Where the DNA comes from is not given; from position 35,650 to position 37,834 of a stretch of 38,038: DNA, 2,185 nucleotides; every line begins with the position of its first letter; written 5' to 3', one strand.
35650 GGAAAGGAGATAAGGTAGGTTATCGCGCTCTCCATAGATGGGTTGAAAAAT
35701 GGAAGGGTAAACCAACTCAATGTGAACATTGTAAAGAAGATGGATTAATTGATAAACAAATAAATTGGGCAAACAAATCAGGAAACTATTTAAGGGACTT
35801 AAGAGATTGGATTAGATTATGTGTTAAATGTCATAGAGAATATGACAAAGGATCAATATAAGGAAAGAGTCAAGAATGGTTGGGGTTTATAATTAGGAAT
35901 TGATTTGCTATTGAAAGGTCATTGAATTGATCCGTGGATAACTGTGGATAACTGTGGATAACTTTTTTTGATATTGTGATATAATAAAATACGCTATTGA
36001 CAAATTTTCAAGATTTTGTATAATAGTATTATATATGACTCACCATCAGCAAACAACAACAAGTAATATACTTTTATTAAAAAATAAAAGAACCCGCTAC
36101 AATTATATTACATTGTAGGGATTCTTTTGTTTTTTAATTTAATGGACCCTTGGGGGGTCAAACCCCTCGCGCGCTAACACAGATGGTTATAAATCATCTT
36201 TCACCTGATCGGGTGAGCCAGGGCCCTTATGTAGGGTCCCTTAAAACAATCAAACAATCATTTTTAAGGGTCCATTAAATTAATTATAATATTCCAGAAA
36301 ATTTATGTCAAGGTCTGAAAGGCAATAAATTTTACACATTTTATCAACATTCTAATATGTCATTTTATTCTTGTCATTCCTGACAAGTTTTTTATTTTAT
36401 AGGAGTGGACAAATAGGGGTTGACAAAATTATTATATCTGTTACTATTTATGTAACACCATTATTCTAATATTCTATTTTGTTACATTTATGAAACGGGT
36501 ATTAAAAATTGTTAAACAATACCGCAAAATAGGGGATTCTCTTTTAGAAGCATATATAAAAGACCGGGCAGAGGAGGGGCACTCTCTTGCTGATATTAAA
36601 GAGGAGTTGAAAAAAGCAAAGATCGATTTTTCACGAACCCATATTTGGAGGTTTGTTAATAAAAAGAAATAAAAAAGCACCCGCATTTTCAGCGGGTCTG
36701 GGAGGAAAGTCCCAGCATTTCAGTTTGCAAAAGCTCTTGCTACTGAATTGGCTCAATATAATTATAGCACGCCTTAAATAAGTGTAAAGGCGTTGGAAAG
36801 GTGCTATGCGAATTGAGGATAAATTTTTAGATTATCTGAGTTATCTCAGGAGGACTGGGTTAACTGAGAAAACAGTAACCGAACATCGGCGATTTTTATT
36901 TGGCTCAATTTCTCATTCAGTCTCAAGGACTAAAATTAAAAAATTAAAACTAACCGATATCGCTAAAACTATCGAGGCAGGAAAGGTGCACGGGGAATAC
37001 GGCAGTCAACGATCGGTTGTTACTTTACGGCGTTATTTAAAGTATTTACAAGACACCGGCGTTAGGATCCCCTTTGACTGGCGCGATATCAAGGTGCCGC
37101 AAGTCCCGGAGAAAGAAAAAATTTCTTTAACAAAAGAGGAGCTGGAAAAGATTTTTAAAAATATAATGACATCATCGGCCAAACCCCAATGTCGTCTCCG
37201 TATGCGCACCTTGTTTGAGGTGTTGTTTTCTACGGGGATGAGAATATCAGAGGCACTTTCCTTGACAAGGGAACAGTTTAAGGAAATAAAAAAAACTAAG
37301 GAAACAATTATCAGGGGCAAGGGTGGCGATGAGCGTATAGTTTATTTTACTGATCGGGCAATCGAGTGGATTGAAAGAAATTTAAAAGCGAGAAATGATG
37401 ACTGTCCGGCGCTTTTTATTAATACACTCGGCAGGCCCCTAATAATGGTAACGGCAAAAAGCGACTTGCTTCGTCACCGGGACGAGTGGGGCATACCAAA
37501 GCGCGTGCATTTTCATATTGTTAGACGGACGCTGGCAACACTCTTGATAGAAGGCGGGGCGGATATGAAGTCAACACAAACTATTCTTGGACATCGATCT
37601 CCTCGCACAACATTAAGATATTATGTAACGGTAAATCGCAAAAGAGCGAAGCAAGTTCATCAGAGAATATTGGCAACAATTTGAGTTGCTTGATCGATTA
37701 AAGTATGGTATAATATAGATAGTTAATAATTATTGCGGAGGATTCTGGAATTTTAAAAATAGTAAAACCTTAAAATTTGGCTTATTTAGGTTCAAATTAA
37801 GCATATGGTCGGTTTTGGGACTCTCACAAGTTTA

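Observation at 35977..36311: Convergent consensus-promoter RNA locus in the integrase-proximal region, possibly RNA-based prophage control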

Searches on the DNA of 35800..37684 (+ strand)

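Call 5: search_rna_families(source=window, start=35800, end=36850, threshold=evalue, max_evalue=10, show_alignments=3)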
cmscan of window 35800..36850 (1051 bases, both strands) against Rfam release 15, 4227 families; matches with E-value up to 10: 14.
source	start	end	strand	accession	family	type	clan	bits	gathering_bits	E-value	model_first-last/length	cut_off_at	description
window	36292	36394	+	RF01401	rseX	Gene; sRNA;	-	30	50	0.17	1-94/94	no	rseX Hfq binding RNA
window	36136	36282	+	RF04341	Plastid-psbJ-5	Cis-reg;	CL00152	20.9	53.1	0.51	1-59/59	no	Plastid-psbJ-5 3UTR RNA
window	36076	36138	-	RF03940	MIR9563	Gene; miRNA;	-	19.8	90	0.83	31-97/127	no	MIR9563 microRNA precursor family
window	36072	36120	+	RF01810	pntA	Gene; sRNA;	-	19.8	54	3.4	1-62/62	no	pntA sRNA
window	36076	36138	+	RF04136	MIR1862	Gene; miRNA;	-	19.3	84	0.82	11-79/90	no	MIR1862 microRNA precursor family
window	36224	36270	-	RF00187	SNORD102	Gene; snRNA; snoRNA; CD-box;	-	18.7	47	7.3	1-72/72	no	Small nucleolar RNA SNORD102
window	36671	36761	-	RF00513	Trp_leader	Cis-reg; leader;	-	18.6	41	0.75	1-100/100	no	Tryptophan operon leader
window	36076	36138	-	RF04136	MIR1862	Gene; miRNA;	-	18.3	84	1.5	11-79/90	no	MIR1862 microRNA precursor family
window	36082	36167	+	RF00600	SNORA79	Gene; snRNA; snoRNA; HACA-box;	-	17.2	55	5.5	1-143/143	no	Small nucleolar RNA SNORA79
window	36081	36133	-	RF00143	mir-6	Gene; miRNA;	CL00083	17.2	58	5.8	1-74/74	no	mir-6 microRNA precursor family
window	36075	36139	+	RF03585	mir-3938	Gene; miRNA;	-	16.7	94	3.2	1-88/88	no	mir-3938 microRNA precursor family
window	36651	36681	-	RF01080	UPD-PKib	Cis-reg;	-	16.3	39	6.8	1-32/32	no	Pseudoknot of upstream pseudoknot domain (UPD) of the 3'UTR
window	36366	36459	+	RF00117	C0719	Gene; sRNA;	-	11.6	50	4.1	1-222/222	no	C0719 RNA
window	36053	36098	+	RF01675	CrcZ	Gene; sRNA;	-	9.2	95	7.3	1-398/398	no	Pseudomonas sRNA CrcZ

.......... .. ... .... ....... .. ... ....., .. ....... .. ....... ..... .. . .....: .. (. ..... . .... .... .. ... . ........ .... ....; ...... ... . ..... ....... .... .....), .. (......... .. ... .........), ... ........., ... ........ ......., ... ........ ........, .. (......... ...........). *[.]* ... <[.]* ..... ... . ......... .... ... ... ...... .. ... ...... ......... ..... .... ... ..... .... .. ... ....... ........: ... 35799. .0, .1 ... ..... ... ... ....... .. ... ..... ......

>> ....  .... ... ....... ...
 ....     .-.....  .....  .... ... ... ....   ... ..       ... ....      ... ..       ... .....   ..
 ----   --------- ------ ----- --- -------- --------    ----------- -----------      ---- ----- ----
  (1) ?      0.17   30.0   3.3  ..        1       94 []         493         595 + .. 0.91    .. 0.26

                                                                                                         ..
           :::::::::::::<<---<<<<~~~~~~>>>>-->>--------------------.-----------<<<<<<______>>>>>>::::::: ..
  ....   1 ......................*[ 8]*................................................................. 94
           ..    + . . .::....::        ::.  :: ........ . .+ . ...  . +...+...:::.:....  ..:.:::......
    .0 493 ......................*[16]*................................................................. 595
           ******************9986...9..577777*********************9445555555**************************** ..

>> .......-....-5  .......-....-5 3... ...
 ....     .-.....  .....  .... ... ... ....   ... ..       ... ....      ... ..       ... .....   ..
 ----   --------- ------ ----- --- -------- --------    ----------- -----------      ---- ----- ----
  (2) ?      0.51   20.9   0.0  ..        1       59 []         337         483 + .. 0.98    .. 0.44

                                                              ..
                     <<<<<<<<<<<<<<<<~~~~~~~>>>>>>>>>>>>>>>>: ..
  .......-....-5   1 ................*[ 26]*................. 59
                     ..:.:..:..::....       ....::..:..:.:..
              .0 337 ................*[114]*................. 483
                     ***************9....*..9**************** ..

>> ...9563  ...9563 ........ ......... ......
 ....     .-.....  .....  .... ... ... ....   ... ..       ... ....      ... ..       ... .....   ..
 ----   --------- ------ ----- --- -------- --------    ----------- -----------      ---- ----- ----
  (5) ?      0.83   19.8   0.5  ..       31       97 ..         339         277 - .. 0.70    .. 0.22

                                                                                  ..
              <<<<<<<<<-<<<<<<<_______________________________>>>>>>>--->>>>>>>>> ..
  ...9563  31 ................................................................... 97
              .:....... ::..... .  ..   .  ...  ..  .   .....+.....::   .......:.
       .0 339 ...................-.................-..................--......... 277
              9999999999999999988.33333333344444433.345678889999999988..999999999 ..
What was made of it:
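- On Any Rfam 15 family (including C4 antisense RNA, ribozymes, int-alpA, HEARO, Y RNA-like): The permissive scan of 35800-36850 gave a best hit of E = 0.17, far below threshold (call 5).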

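Call 12: search_dna_similar(query=window:35860-36500:+, collection=phages, mode=distant, max_evalue=0.01)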
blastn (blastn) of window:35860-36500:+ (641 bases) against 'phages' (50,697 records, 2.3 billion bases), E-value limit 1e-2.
No match.
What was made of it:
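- Tried and rejected: No match (call 12).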

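Call 65: search_rna_families(sources=[L001, L002, L003, L004, L009, L010, L012], threshold=gathering)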
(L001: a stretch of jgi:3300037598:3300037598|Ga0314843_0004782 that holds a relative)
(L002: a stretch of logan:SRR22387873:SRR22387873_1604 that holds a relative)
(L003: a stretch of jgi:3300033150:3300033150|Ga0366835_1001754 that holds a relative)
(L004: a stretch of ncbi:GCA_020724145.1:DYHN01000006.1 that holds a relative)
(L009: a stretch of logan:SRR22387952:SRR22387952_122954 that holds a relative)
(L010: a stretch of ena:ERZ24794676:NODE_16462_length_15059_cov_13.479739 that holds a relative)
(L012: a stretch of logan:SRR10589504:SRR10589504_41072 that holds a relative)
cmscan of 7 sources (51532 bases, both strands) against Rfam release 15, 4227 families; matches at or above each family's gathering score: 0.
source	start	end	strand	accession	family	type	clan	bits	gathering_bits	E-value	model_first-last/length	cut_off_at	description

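Call 68: build_rna_model(alignment_id=A3, structure=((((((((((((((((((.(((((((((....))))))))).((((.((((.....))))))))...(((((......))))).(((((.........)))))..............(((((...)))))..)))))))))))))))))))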
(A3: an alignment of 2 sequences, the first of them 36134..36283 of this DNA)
Model R1 built from alignment A3 (2 sequences, 150 columns); structure: as given.
model positions 150; base pairs 50; branch points 4; effective number of sequences 0.64; information 0.59 bits per position. Calibrated on 0.2 Mb of random sequence (short: E-values are rough).
structure used (alignment columns):
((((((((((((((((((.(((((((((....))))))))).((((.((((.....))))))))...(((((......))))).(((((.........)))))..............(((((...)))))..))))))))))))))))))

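Call 69: search_with_rna_model(model_id=R1, sources=[window, L001, L002, L003, L004, L005, L009, L010, L011, L012, L013, L014], max_evalue=10)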
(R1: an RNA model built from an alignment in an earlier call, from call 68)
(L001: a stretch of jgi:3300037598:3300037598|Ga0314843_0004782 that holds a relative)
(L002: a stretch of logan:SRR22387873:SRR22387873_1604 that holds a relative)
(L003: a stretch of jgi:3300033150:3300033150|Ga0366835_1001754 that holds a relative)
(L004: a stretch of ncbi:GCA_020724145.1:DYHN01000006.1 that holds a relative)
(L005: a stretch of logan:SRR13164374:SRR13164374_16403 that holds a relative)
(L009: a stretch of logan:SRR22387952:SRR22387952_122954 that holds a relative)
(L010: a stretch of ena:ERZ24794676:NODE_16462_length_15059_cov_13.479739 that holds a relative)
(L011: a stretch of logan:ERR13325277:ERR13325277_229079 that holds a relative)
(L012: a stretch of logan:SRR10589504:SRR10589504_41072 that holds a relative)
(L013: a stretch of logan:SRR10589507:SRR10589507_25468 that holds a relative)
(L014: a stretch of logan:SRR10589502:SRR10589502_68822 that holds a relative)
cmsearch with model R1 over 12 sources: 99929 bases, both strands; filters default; matches with E-value up to 10: 2.
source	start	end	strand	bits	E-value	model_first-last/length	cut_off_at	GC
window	36134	36283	-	188.9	1.4e-47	1-150/150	no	0.43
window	36134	36283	+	38.3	4.3e-08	1-150/150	no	0.43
